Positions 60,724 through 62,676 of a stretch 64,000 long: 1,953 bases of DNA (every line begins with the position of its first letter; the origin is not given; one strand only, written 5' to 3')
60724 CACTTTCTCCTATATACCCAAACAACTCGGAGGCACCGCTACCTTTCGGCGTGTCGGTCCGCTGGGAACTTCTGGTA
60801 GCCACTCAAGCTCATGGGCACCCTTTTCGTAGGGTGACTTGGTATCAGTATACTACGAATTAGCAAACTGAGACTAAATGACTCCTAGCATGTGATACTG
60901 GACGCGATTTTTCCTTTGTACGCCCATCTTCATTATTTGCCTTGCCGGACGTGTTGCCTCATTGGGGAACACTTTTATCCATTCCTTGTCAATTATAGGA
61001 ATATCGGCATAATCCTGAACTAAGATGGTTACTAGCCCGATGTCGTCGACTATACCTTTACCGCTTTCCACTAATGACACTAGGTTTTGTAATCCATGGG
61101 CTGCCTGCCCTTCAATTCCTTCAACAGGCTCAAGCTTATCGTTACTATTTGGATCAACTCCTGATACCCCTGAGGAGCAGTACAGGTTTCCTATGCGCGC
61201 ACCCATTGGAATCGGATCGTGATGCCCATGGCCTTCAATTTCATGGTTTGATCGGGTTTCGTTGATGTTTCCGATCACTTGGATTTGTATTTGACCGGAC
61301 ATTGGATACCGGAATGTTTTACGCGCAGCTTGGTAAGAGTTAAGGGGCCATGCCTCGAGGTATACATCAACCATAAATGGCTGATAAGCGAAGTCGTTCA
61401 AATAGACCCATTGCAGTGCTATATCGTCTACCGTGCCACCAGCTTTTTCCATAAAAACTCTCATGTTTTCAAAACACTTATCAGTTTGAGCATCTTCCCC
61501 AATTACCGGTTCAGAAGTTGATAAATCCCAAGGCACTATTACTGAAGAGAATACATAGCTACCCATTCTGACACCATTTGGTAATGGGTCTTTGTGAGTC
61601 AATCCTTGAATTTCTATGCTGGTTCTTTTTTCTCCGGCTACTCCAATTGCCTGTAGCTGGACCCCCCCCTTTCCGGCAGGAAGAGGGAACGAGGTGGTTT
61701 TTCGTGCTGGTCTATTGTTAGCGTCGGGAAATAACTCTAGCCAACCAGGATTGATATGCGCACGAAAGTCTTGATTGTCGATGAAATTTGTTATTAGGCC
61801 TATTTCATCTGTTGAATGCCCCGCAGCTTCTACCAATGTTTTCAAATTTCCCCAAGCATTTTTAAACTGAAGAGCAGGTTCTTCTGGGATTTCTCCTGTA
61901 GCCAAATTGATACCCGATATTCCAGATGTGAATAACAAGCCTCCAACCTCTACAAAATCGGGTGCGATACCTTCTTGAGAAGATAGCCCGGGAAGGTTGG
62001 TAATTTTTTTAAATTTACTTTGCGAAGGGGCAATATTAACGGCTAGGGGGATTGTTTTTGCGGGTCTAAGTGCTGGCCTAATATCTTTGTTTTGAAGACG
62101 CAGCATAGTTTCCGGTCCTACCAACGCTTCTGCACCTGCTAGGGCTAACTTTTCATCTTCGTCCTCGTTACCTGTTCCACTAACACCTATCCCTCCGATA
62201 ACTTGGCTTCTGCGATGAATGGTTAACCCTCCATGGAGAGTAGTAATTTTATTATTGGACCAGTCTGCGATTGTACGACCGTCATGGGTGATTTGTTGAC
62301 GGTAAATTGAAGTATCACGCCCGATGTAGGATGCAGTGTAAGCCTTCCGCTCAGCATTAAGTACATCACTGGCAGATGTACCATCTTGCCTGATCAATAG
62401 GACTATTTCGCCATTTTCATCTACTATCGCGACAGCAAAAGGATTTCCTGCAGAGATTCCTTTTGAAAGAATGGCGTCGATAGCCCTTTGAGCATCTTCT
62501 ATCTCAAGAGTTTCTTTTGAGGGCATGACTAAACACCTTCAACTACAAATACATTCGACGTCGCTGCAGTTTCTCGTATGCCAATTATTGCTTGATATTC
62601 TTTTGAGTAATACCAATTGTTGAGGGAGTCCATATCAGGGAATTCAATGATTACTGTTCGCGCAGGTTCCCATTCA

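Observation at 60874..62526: Single-chain GlcG(DUF336) + triple RidA fusion: a covalent pseudo-trimer of an obligately trimeric fold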

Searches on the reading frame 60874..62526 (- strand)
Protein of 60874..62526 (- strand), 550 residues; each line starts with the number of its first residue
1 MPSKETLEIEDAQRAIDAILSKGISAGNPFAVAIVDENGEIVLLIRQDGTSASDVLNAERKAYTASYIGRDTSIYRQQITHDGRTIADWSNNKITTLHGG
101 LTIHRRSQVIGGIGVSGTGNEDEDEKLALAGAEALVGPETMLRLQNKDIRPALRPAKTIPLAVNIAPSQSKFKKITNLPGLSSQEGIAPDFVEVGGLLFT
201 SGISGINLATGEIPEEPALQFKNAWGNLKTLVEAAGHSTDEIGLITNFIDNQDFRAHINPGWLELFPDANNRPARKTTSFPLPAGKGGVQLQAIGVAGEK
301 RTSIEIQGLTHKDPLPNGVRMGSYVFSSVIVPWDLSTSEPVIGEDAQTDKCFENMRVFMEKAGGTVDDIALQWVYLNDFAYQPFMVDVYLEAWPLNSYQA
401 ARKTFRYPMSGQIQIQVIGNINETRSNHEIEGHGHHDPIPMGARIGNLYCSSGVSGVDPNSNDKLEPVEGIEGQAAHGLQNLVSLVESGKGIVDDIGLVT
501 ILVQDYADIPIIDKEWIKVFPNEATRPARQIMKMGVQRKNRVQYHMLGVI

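Call 3: search_protein_families(library=pfam, proteins=[window:60874-62526:-], max_evalue=1)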
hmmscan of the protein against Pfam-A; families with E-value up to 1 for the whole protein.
window:60874-62526:- (550 aa): 2 families
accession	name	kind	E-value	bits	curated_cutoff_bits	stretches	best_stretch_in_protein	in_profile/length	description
PF03928.20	HbpS-like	-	1.1e-25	90.5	25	1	7-132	1-127/128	Haem degrading protein HbpS-like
PF01042.26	Ribonuc_L-PSP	-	2.7e-21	76.3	27.3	3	192-277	15-101/121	Endoribonuclease L-PSP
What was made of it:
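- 62131..62508 (-): DUF336/HbpS-like domain, 'b' lineage, aa 7-132. It keeps the generic DUF336 ligand-pocket residues R46, K61, S116 and D124 (EfgA R42, K57, S114, D121). Pfam E = 1e-25 (call 3).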

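Call 4: search_protein_families(library=ncbifam, proteins=[window:60874-62526:-], max_evalue=1)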
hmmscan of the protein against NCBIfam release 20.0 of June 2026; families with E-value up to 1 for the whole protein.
window:60874-62526:- (550 aa): 4 families
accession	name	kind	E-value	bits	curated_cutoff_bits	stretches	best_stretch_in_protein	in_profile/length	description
TIGR03610.1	RutC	equivalog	3.8e-19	69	169.1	3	449-538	28-113/127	pyrimidine utilization protein C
TIGR00004.1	TIGR00004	subfamily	4.6e-19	68.8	106.25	3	192-278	20-106/125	Rid family detoxifying hydrolase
NF008490.0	PRK11401.1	equivalog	2.6e-17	62.9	222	3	191-267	20-96/129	enamine/imine deaminase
NF007275.0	PRK09732.1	equivalog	1.4e-07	31.4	246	1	30-132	30-129/134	hypothetical protein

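Call 7: search_solved_structures(query=window:60874-62526:-, max_evalue=0.01, show_alignments=3)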
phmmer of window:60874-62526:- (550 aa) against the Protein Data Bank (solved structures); distinct sequences matched with E-value up to 0.01: 28.
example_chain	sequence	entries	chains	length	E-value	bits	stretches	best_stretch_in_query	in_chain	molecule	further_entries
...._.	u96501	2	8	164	9.1e-13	51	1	7-136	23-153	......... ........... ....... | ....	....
3fpv_A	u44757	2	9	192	3.8e-10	42.4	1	7-135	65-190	Extracellular haem-binding protein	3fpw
4bmw_A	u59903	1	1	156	7.5e-10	41.4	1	7-135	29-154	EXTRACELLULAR HAEM-BINDING PROTEIN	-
4nkp_A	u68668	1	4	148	9.8e-10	41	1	7-131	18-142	putative extracellular heme-binding protein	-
9jth_A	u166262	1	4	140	1.3e-09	40.6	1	10-137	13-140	NahX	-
1j7h_A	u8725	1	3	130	2.1e-08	36.6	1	190-296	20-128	HYPOTHETICAL PROTEIN HI0719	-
3vcz_A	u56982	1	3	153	2.6e-08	36.3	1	189-296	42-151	Endoribonuclease L-PSP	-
1qu9_A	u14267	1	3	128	5e-08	35.4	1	190-281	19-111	YJGF PROTEIN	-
1xrg_A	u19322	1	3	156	5.8e-06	28.6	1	190-285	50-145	Putative translation initiation inhibitor, yjgF family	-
3k0t_A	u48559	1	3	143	6.1e-06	28.5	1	314-385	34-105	Endoribonuclease L-PSP, putative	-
2dyy_A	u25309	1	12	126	8.4e-06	28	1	314-418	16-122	UPF0076 protein PH0854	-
3lme_A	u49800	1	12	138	1.7e-05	27.1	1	316-436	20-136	Possible translation initiation inhibitor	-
2uyj_A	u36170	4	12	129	1.7e-05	27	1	190-277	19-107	PROTEIN TDCF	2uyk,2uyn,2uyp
2b33_A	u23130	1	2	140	1.8e-05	26.9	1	190-296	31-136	protein synthesis inhibitor, putative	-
2cwj_A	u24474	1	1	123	3.6e-05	25.9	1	190-279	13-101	putative endonuclease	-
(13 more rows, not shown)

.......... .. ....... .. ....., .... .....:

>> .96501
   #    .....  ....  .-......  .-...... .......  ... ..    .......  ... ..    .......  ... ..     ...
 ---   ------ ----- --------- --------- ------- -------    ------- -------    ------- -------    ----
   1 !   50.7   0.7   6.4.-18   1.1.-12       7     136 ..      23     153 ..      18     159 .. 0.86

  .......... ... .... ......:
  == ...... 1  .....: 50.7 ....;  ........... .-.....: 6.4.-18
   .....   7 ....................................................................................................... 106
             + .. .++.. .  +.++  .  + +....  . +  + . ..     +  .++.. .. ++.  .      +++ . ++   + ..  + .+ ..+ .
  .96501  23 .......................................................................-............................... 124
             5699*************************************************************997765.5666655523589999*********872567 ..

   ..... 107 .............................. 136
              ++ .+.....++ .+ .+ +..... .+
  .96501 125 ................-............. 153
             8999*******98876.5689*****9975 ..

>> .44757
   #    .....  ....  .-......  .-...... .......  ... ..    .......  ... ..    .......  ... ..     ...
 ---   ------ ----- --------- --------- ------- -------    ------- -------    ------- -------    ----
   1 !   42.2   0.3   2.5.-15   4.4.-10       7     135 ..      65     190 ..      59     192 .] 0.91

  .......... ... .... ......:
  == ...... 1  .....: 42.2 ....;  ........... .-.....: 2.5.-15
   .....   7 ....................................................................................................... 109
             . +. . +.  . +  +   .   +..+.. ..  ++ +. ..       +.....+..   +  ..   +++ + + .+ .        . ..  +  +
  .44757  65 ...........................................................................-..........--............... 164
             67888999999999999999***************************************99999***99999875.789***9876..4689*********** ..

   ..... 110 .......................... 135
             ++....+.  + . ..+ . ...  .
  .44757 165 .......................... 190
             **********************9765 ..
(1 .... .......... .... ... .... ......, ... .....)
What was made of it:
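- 62131..62508 (-): PDB sequence hits to EfgA, HbpS and NahX (call 7).
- Checked: Each repeat also hits different single-domain RidA/YjgF chains in the PDB (call 7).
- EfgA, a formaldehyde sensor, is the best PDB sequence hit of the DUF336 domain (call 7). EfgA is the best PDB sequence match (E = 9e-13, call 7).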

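Call 8: find_homologous_proteins(query=window:60874-62526:-, max_evalue=0.001)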
Query window:60874-62526:- (550 aa): 391 proteins with E <= 0.001 among 8000 candidates; the best 120 are listed.
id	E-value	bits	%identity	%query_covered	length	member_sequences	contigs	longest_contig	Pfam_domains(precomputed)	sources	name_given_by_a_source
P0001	0.0e+0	1242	99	100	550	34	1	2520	PF03928.21,PF01042.27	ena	-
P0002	0.0e+0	1127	88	100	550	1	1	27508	PF03928.21,PF01042.27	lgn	-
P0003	0.0e+0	1013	79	100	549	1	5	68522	PF03928.21,PF01042.27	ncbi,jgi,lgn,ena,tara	tara:strand:- start:47882 stop:49531 length:1650 start_codon:yes stop_codon:yes gene_type:complete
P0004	0.0e+0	1011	79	100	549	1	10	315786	PF03928.21,PF01042.27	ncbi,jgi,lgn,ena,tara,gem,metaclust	tara:strand:- start:1641 stop:3290 length:1650 start_codon:yes stop_codon:yes gene_type:complete|met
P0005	0.0e+0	1010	79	100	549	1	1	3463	PF03928.21,PF01042.27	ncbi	-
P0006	2.8e-298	1008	79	100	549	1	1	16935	PF03928.21,PF01042.27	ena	-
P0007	2.5e-265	900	70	100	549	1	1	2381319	PF03928.21,PF01042.27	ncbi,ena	-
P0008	1.1e-262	891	69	100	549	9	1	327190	PF03928.21,PF01042.27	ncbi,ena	-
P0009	1.3e-262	891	69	100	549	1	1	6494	PF03928.21,PF01042.27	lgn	-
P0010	1.6e-261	887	68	100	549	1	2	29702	PF03928.21,PF01042.27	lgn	-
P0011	1.1e-260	884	69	100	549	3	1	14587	PF03928.21,PF01042.27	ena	-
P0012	2.0e-260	883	69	100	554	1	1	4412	PF03928.21,PF01042.27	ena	-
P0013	9.8e-260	881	69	100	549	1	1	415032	PF03928.21,PF01042.27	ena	-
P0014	2.7e-259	880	69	100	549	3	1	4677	PF03928.21,PF01042.27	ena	-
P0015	3.6e-259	879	69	100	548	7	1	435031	PF03928.21,PF01042.27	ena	-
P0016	2.9e-258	876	69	100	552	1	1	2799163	PF03928.21,PF01042.27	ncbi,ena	-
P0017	3.1e-258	876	69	100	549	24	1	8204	PF03928.21,PF01042.27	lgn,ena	-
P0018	1.7e-257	874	68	100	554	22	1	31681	PF03928.21,PF01042.27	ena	-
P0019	7.9e-257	871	68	100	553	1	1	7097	PF03928.21,PF01042.27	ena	-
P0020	8.0e-257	871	68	100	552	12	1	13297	PF03928.21,PF01042.27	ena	-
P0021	9.5e-257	871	68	100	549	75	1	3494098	PF03928.21,PF01042.27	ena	-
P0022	1.5e-255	867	68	100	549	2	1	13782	PF03928.21,PF01042.27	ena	-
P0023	2.8e-255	866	67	100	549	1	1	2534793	PF03928.21,PF01042.27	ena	-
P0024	4.9e-255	866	68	100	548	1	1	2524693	PF03928.21,PF01042.27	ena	-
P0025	3.6e-254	863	67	100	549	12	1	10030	PF03928.21,PF01042.27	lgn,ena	-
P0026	6.3e-254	862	67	100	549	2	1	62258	PF03928.21,PF01042.27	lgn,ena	-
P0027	1.6e-253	861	67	100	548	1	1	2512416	PF03928.21,PF01042.27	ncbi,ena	-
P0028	3.2e-253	860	67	100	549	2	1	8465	PF03928.21,PF01042.27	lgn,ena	-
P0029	6.2e-253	859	67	99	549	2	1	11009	PF03928.21,PF01042.27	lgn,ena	-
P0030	4.0e-251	853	71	94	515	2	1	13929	PF03928.21,PF01042.27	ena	-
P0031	4.4e-248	843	66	100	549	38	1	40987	PF03928.21,PF01042.27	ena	-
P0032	2.8e-223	761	57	95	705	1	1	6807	PF03928.21,PF01042.27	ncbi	ncbi:MAG TPA: heme-binding protein [Chloroflexota bacterium]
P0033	3.6e-222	757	55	99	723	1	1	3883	PF03928.21,PF01042.27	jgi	jgi:2-iminobutanoate/2-iminopropanoate deaminase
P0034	7.0e-222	756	61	100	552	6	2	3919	PF03928.21,PF01042.27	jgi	jgi:2-iminobutanoate/2-iminopropanoate deaminase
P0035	1.9e-220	751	55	99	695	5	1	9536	PF03928.21,PF01042.27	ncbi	-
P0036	2.3e-219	748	54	100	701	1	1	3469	PF03928.21,PF01042.27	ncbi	-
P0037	6.9e-219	746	58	95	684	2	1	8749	PF03928.21,PF01042.27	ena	-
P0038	1.5e-218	745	60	100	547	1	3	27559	PF03928.21,PF01042.27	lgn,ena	-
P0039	4.4e-204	697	58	100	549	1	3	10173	PF03928.21,PF01042.27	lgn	-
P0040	2.3e-203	695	57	99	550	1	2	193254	PF03928.21,PF01042.27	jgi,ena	jgi:2-iminobutanoate/2-iminopropanoate deaminase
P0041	1.5e-202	692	56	100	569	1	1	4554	PF03928.21,PF01042.27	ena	-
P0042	1.5e-201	689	58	95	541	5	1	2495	PF03928.21,PF01042.27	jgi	jgi:2-iminobutanoate/2-iminopropanoate deaminase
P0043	1.1e-200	686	58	100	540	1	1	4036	PF03928.21,PF01042.27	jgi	jgi:2-iminobutanoate/2-iminopropanoate deaminase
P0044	1.2e-200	686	57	100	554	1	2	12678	PF03928.21,PF01042.27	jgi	jgi:enamine deaminase RidA (YjgF/YER057c/UK114 family)/uncharacterized protein GlcG (DUF336 family)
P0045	6.2e-199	680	57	95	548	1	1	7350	PF03928.21,PF01042.27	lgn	-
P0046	2.0e-198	679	58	95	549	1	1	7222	PF03928.21,PF01042.27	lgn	-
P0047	8.1e-198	677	56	100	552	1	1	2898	PF03928.21,PF01042.27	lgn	-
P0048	5.0e-197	674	56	100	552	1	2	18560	PF03928.21,PF01042.27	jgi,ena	-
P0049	1.1e-194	666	58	95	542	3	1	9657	PF03928.21,PF01042.27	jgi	jgi:2-iminobutanoate/2-iminopropanoate deaminase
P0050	1.6e-194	666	56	100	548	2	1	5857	PF03928.21,PF01042.27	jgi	-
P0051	1.3e-193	663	55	99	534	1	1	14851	PF03928.21,PF01042.27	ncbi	-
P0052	2.2e-191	655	55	99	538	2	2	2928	PF03928.21,PF01042.27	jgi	jgi:2-iminobutanoate/2-iminopropanoate deaminase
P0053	1.1e-184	633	51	100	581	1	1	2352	PF03928.21,PF01042.27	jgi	-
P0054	1.0e-182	627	71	68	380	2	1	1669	PF01042.27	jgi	jgi:2-iminobutanoate/2-iminopropanoate deaminase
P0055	1.3e-182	626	70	68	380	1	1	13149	PF01042.27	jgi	jgi:enamine deaminase RidA (YjgF/YER057c/UK114 family)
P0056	1.7e-182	626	70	69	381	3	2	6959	PF01042.27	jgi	jgi:2-iminobutanoate/2-iminopropanoate deaminase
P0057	2.6e-182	626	71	68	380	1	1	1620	PF01042.27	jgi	jgi:2-iminobutanoate/2-iminopropanoate deaminase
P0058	2.6e-182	625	70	68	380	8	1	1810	PF01042.27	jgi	jgi:enamine deaminase RidA (YjgF/YER057c/UK114 family)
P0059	3.1e-182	625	70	68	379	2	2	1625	PF01042.27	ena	-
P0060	4.1e-182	625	71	68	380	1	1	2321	PF01042.27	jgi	jgi:2-iminobutanoate/2-iminopropanoate deaminase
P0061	5.2e-182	625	71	68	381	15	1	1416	PF01042.27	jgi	-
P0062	1.2e-181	623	69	69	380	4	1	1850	PF01042.27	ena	-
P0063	2.1e-181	623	70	68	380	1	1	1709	PF01042.27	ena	-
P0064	2.6e-181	622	68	68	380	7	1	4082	PF01042.27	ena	-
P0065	5.9e-181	621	70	68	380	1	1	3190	PF01042.27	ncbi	-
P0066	9.9e-181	620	69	69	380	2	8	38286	PF01042.27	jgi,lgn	jgi:2-iminobutanoate/2-iminopropanoate deaminase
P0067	1.1e-180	620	70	68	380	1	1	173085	PF01042.27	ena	-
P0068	1.3e-180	620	70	68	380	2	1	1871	PF01042.27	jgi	jgi:enamine deaminase RidA (YjgF/YER057c/UK114 family)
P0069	2.1e-180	619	69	68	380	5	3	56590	PF01042.27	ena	-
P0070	2.2e-180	619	69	68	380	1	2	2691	PF01042.27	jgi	jgi:2-iminobutanoate/2-iminopropanoate deaminase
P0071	2.6e-180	619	69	69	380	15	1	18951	PF01042.27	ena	-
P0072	3.2e-180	619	70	68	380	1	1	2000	PF01042.27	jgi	-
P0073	3.7e-180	618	69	71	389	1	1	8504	PF01042.27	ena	-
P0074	4.6e-180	618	69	69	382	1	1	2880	PF01042.27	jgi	jgi:2-iminobutanoate/2-iminopropanoate deaminase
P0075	5.7e-180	618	69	69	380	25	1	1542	PF01042.27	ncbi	-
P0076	5.8e-180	618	70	68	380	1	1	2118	PF01042.27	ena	-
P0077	9.4e-180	617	69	68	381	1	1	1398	PF01042.27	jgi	jgi:2-iminobutanoate/2-iminopropanoate deaminase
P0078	1.5e-179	616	70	69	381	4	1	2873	PF01042.27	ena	-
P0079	1.9e-179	616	69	68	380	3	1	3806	PF01042.27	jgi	jgi:2-iminobutanoate/2-iminopropanoate deaminase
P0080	2.1e-179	616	69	69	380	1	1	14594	PF01042.27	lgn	-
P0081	2.6e-179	616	69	69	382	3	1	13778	PF01042.27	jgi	jgi:2-iminobutanoate/2-iminopropanoate deaminase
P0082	2.6e-179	616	69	68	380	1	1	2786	PF01042.27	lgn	-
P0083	2.7e-179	616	68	69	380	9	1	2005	PF01042.27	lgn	-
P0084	5.1e-179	615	68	68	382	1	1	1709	PF01042.27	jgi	jgi:2-iminobutanoate/2-iminopropanoate deaminase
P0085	6.6e-179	614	68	69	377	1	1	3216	PF01042.27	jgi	-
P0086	6.7e-179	614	68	68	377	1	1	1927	PF01042.27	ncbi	-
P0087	7.0e-179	614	69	69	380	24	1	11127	PF01042.27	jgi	jgi:2-iminobutanoate/2-iminopropanoate deaminase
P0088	8.1e-179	614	69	68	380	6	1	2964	PF01042.27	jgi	jgi:2-iminobutanoate/2-iminopropanoate deaminase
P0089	9.1e-179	614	69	68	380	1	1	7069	PF01042.27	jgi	jgi:2-iminobutanoate/2-iminopropanoate deaminase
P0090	1.7e-178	613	68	69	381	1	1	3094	PF01042.27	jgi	jgi:2-iminobutanoate/2-iminopropanoate deaminase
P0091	1.9e-178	613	68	69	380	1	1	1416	PF01042.27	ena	-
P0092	2.2e-178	613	69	68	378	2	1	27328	PF01042.27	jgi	jgi:2-iminobutanoate/2-iminopropanoate deaminase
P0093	2.4e-178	612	69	68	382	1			PF01042.27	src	-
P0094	2.4e-178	612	68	69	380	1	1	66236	PF01042.27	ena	-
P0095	2.8e-178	612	70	68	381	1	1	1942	PF01042.27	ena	-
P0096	3.1e-178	612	68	68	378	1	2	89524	PF01042.27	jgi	jgi:2-iminobutanoate/2-iminopropanoate deaminase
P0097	3.8e-178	612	70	68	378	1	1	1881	PF01042.27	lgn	-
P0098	4.6e-178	612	69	68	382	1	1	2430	PF01042.27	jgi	jgi:2-iminobutanoate/2-iminopropanoate deaminase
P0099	5.1e-178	611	68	69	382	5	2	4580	PF01042.27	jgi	-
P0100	5.1e-178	611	69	68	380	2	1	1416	PF01042.27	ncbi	-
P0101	7.2e-178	611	68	69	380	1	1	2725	PF01042.27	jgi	jgi:2-iminobutanoate/2-iminopropanoate deaminase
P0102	7.6e-178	611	68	69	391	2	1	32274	PF01042.27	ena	-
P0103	8.0e-178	611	69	68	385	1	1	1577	PF01042.27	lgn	-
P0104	8.2e-178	611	68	69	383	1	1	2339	PF01042.27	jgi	jgi:2-iminobutanoate/2-iminopropanoate deaminase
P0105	9.4e-178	610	70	68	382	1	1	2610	PF01042.27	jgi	jgi:2-iminobutanoate/2-iminopropanoate deaminase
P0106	9.4e-178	610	68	68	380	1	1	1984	PF01042.27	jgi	jgi:2-iminobutanoate/2-iminopropanoate deaminase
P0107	1.1e-177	610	69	68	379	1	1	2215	PF01042.27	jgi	jgi:2-iminobutanoate/2-iminopropanoate deaminase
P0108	1.3e-177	610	69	68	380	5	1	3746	PF01042.27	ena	-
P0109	1.5e-177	610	68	69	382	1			PF01042.27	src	-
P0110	1.5e-177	610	68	69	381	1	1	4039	PF01042.27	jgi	jgi:2-iminobutanoate/2-iminopropanoate deaminase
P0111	1.8e-177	610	68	69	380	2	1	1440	PF01042.27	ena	-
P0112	1.9e-177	609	69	69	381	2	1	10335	PF01042.27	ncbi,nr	ncbi:MAG TPA: RidA family protein [Chloroflexota bacterium]|nr:RidA family protein [Chloroflexota ba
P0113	2.0e-177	609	69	69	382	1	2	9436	PF01042.27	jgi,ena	-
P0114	2.3e-177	609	67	69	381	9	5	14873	PF01042.27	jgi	jgi:2-iminobutanoate/2-iminopropanoate deaminase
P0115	4.1e-177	608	70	67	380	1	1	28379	PF01042.27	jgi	jgi:2-iminobutanoate/2-iminopropanoate deaminase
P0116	4.7e-177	608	69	68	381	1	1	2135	PF01042.27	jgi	jgi:enamine deaminase RidA (YjgF/YER057c/UK114 family)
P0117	6.3e-177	608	70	68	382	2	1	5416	PF01042.27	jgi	jgi:enamine deaminase RidA (YjgF/YER057c/UK114 family)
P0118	6.7e-177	608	69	69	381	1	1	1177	PF01042.27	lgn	-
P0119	7.8e-177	607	67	69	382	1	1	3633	PF01042.27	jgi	jgi:2-iminobutanoate/2-iminopropanoate deaminase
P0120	1.0e-176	607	67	69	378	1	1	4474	PF01042.27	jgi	jgi:2-iminobutanoate/2-iminopropanoate deaminase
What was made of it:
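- Checked: The same architecture occurs at 99, 88, 79 and about 69% identity in independent ENA, NCBI, JGI, Tara and Logan assemblies, including Mb-scale contigs (call 8).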

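Call 14: find_related_loci(query=window:60874-62526:-, collection=genome_contigs, flank=10000)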
Query window:60874-62526:- (550 aa) in genome_contigs; peptide patterns used: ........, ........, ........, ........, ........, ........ (x = any residue, [..] = any of these).
123 stretches matched a pattern; 3 encode a relative of the query (tblastn E <= 1e-3); 3 distinct loci.
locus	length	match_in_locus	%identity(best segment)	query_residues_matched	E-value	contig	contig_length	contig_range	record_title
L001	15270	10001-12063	61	1-550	0e+0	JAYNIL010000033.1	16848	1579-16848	MAG: Chloroflexota bacterium isolate 139544_COM_metabat_bins_sens.tsv.093 NODE_4040_length_16848_cov_19.253975, whole ge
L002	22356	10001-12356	79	1-550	0e+0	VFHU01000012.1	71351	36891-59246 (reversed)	MAG: SAR202 cluster bacterium isolate OSU_TB62 TB62_012, whole genome shotgun sequence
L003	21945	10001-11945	57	3-550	0e+0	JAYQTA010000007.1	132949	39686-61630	MAG: Candidatus Australimonas brisbanensis isolate SD3109_NP_metabta_bins_sspec.tsv.002 unicycler_59565, whole genome sh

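Call 18: find_encoding_contigs(protein=P0067, flank=6000, max_places=3)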
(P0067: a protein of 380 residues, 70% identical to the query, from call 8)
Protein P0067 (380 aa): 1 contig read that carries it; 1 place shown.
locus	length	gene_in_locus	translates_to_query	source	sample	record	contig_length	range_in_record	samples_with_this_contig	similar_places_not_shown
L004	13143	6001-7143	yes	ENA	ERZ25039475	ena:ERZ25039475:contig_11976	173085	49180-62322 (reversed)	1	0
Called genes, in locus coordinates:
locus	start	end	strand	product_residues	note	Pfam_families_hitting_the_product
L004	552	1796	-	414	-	PF07883:Cupin_2 (weak)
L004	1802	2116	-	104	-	PF00528:BPD_transp_1 (weak)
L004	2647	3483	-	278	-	-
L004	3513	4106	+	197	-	-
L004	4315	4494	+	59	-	-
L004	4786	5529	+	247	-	PF03928:HbpS-like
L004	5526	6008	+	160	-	PF03928:HbpS-like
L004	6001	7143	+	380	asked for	PF01042:Ribonuc_L-PSP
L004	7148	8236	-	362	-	PF00005:ABC_tran, PF13304:AAA_21 (faint), PF08402:TOBE_2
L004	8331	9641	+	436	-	PF00355:Rieske, PF19301:LigXa_C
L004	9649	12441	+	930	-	PF00111:Fer2 (weak), PF01799:Fer2_2, PF01315:Ald_Xan_dh_C, PF02738:MoCoBD_1, PF20256:MoCoBD_2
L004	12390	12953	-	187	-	-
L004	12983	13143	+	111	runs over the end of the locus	PF01590:GAF (weak), PF13185:GAF_2 (weak)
